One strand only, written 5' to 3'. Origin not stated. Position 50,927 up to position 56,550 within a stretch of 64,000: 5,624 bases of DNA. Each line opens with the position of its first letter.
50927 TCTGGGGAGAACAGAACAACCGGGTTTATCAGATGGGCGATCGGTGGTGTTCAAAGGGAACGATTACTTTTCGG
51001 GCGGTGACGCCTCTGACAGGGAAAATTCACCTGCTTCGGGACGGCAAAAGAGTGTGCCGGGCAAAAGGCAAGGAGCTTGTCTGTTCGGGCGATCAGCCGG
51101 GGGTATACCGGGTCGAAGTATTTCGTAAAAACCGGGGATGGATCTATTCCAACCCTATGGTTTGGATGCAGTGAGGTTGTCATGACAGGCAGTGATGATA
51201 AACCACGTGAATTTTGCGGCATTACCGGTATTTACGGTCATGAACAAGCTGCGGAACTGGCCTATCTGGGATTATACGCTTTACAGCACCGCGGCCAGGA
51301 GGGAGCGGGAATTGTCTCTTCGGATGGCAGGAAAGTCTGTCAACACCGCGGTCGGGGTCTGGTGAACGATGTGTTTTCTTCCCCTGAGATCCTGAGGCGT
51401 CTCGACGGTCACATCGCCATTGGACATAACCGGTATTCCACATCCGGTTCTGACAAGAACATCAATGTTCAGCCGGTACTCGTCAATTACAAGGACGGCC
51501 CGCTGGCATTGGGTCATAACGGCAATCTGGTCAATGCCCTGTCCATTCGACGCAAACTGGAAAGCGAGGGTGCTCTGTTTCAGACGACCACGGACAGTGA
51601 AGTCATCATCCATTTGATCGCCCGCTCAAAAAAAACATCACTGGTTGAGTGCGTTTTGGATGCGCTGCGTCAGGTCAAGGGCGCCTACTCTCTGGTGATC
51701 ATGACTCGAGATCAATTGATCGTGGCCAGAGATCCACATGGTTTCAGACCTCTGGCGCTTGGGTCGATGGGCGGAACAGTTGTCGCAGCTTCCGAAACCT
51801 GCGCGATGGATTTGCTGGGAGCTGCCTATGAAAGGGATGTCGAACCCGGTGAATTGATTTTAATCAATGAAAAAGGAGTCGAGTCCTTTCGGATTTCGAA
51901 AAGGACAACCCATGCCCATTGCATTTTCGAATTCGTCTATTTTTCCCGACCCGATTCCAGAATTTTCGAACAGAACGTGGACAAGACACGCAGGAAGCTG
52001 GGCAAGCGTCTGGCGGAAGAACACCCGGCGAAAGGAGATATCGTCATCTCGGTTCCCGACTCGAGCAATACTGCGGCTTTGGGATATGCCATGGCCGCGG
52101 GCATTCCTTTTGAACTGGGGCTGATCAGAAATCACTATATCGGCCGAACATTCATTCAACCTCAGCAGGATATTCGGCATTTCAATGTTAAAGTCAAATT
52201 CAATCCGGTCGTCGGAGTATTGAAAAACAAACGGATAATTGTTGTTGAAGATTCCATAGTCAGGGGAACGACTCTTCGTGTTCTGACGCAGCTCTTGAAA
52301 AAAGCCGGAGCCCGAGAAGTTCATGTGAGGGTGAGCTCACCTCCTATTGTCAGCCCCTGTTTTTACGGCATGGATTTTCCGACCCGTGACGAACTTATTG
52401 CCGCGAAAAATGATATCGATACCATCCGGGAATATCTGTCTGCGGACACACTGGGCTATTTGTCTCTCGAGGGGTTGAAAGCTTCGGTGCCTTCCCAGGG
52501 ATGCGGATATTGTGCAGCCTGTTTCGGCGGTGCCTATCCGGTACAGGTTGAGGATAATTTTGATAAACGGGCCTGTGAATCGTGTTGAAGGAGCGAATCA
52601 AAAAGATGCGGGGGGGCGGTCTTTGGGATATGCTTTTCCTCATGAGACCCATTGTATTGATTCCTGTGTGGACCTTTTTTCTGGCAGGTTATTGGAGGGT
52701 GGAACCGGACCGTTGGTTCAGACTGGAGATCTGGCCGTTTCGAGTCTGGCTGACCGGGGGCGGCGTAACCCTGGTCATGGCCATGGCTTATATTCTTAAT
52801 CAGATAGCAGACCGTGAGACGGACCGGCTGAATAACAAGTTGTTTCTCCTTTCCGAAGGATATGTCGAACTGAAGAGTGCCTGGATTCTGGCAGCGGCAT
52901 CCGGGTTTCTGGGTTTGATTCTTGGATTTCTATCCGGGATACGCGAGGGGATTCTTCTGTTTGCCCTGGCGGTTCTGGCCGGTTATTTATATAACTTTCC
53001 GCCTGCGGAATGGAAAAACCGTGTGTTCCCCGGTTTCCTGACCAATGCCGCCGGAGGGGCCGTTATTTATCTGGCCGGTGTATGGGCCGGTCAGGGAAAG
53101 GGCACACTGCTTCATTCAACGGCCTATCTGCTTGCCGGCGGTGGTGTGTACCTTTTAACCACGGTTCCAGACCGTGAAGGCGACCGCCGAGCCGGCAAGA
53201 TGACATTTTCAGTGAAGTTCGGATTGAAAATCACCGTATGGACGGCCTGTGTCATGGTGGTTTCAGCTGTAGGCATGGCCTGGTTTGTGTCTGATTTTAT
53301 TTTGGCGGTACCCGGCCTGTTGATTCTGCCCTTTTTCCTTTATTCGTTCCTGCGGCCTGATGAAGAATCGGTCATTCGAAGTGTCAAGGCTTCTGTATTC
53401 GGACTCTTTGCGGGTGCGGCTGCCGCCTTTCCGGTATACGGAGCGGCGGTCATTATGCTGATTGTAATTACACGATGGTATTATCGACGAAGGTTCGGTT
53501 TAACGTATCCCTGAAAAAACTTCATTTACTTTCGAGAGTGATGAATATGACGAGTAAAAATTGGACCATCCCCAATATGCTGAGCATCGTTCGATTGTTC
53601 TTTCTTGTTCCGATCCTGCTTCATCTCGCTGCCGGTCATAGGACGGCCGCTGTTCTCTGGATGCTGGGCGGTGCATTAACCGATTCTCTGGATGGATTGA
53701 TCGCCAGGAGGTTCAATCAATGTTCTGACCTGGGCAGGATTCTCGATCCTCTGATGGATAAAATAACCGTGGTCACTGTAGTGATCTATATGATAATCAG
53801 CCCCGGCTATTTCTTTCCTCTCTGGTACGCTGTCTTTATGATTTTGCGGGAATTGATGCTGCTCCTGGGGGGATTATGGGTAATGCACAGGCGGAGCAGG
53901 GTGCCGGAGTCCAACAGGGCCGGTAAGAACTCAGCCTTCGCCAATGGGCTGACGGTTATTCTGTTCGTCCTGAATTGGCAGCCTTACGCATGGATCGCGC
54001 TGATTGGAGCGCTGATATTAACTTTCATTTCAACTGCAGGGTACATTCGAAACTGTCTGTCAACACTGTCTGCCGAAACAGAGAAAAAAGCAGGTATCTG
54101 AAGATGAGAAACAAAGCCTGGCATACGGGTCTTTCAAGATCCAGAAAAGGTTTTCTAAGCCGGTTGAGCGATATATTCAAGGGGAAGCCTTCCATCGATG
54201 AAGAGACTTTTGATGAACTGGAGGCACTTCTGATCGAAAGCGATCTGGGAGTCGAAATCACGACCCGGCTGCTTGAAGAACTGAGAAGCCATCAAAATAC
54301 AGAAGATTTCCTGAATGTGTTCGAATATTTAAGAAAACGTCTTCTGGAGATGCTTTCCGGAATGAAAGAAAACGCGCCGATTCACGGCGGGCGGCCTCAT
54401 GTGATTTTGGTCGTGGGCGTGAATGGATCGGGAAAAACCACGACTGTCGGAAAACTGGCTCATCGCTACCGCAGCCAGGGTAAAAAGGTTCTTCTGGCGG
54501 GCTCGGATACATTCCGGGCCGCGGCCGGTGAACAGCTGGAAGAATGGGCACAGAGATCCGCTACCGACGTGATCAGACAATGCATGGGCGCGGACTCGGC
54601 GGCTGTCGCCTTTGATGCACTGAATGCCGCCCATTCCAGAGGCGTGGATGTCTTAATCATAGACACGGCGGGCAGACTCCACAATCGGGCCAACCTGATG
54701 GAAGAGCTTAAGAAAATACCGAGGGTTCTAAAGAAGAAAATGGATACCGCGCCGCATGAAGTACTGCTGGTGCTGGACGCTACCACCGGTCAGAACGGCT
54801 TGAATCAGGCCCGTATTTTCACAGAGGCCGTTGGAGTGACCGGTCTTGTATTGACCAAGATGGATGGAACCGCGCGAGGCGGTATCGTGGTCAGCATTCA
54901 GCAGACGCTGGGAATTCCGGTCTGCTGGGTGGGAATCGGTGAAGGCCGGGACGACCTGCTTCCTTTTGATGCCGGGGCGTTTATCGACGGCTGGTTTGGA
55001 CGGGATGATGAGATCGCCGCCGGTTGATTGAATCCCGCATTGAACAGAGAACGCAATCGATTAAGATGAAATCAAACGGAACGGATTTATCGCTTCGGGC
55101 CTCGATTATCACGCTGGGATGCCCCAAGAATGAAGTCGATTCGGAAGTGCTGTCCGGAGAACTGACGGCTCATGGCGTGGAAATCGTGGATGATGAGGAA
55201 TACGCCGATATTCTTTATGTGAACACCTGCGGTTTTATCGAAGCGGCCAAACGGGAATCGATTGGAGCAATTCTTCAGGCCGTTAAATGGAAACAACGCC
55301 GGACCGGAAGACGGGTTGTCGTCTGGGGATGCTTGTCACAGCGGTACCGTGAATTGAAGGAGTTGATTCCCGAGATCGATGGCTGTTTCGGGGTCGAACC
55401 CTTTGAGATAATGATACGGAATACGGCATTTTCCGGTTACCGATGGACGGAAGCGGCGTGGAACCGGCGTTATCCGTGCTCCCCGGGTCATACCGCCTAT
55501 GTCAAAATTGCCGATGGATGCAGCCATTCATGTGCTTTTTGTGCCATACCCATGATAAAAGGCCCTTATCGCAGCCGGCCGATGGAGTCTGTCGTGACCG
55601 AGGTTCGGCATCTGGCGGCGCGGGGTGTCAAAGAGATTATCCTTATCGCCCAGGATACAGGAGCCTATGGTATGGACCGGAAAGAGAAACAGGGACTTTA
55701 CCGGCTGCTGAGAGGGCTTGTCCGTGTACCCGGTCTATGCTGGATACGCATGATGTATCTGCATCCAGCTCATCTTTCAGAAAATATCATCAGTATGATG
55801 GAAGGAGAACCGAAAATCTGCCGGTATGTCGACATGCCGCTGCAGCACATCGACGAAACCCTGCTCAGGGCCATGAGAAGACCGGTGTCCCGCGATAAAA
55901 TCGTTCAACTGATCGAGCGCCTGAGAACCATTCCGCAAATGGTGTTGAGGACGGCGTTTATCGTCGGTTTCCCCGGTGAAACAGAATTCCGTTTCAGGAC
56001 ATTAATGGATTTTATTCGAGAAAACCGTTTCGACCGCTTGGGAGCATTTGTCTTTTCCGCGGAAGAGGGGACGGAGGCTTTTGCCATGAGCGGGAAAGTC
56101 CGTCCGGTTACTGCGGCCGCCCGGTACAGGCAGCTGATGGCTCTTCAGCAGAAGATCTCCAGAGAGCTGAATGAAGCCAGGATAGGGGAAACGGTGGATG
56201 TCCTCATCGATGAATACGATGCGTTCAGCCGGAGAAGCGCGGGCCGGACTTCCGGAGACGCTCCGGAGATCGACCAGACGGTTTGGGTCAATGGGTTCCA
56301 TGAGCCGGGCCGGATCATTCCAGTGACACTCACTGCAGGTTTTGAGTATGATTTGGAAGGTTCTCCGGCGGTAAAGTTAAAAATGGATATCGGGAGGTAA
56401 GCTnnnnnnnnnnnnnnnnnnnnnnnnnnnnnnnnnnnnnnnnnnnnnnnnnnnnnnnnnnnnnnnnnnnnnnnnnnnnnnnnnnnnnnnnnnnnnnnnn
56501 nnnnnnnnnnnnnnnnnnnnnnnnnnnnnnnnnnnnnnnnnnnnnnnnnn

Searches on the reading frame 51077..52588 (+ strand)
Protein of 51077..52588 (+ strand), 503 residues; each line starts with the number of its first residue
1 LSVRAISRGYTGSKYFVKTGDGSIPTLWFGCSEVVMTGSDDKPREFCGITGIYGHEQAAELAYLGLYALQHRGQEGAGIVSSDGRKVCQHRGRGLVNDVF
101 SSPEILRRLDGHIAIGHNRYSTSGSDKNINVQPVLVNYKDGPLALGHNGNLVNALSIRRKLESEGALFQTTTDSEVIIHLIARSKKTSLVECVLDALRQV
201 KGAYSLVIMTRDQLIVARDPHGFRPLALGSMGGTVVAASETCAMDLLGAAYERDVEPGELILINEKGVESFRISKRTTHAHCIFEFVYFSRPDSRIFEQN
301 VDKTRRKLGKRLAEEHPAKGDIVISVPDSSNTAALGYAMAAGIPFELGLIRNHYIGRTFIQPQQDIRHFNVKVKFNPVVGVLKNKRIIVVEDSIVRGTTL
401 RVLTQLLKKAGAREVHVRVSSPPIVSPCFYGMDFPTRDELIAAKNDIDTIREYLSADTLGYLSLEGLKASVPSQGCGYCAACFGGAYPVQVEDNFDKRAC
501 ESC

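Call 52: search_protein_families(library=pfam, proteins=[window:51077-52588:+], max_evalue=0.000001)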
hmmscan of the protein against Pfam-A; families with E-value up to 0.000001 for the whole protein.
window:51077-52588:+ (503 aa): 2 families
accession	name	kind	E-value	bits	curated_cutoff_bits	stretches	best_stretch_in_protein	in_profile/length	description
PF13522.11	GATase_6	-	1.1e-20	74.5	27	1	110-240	9-130/130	Glutamine amidotransferase domain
PF13537.11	GATase_7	-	1.5e-19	70.6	25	1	117-243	1-120/123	Glutamine amidotransferase domain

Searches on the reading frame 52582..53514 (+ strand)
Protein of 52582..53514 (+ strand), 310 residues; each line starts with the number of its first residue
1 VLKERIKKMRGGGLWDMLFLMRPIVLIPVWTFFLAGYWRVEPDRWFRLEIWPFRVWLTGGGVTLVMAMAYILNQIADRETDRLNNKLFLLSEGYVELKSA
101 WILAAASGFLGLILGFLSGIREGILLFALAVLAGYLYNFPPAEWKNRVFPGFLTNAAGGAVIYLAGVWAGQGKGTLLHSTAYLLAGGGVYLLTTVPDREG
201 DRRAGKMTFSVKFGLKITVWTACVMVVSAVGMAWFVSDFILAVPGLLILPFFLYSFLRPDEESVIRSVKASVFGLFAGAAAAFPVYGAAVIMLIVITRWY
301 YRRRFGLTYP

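Call 52: search_protein_families(library=pfam, proteins=[window:52582-53514:+], max_evalue=0.000001)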
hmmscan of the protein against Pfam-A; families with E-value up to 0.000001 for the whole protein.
window:52582-53514:+ (310 aa): 1 family
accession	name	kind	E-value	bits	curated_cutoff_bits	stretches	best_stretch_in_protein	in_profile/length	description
PF01040.23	UbiA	-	5.2e-23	82.1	34.2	1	48-260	19-236/250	UbiA prenyltransferase family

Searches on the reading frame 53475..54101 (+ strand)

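Call 52: search_protein_families(library=pfam, proteins=[window:53475-54101:+], max_evalue=0.000001)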
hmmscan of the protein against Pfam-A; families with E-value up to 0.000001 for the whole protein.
window:53475-54101:+ (208 aa): 1 family
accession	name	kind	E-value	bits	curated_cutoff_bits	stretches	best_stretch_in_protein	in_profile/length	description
PF01066.26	CDP-OH_P_transf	-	1.8e-31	110.1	22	1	30-184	1-151/152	CDP-alcohol phosphatidyltransferase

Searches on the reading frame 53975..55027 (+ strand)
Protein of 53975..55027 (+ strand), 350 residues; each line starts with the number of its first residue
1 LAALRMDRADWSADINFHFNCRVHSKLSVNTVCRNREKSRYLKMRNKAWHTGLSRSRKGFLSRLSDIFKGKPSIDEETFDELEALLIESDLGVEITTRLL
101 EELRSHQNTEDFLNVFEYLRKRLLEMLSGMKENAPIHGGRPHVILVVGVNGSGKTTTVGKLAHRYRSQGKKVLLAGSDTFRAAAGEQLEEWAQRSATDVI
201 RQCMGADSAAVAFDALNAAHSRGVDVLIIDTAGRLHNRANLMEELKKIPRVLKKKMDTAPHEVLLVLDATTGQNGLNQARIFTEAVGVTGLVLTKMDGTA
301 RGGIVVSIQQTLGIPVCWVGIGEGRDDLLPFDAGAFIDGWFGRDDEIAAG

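Call 52: search_protein_families(library=pfam, proteins=[window:53975-55027:+], max_evalue=0.000001)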
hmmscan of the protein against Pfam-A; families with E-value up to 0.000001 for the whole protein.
window:53975-55027:+ (350 aa): 5 families
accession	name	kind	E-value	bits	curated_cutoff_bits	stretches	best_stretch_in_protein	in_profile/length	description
PF00448.28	SRP54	-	2.1e-72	243.3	22.7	1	141-338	1-192/196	SRP54-type protein, GTPase domain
PF02881.24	SRP54_N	-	1.1e-11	45.2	22.4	1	62-121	3-69/75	SRP54-type protein, helical bundle domain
PF13401.12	AAA_22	-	2.7e-08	34.6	27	1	142-253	6-111/130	AAA domain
PF13191.12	AAA_16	-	7.4e-08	33.5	32.6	1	120-269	5-140/167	AAA ATPase domain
PF13604.12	AAA_30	-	3.5e-07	30.6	27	1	142-238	19-103/191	AAA domain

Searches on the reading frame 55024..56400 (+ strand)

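Call 52: search_protein_families(library=pfam, proteins=[window:55024-56400:+], max_evalue=0.000001)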
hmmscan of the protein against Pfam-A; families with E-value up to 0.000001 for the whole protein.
window:55024-56400:+ (458 aa): 3 families
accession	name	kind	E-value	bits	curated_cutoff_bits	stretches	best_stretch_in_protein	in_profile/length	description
PF00919.26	UPF0004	-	3.2e-23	82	27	1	26-123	2-98/98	Uncharacterized protein family UPF0004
PF04055.27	Radical_SAM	-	4.7e-20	72.8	29.5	1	161-331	2-166/166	Radical SAM superfamily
PF18693.7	TRAM_2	-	8.9e-13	48.7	27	1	387-447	1-61/63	TRAM domain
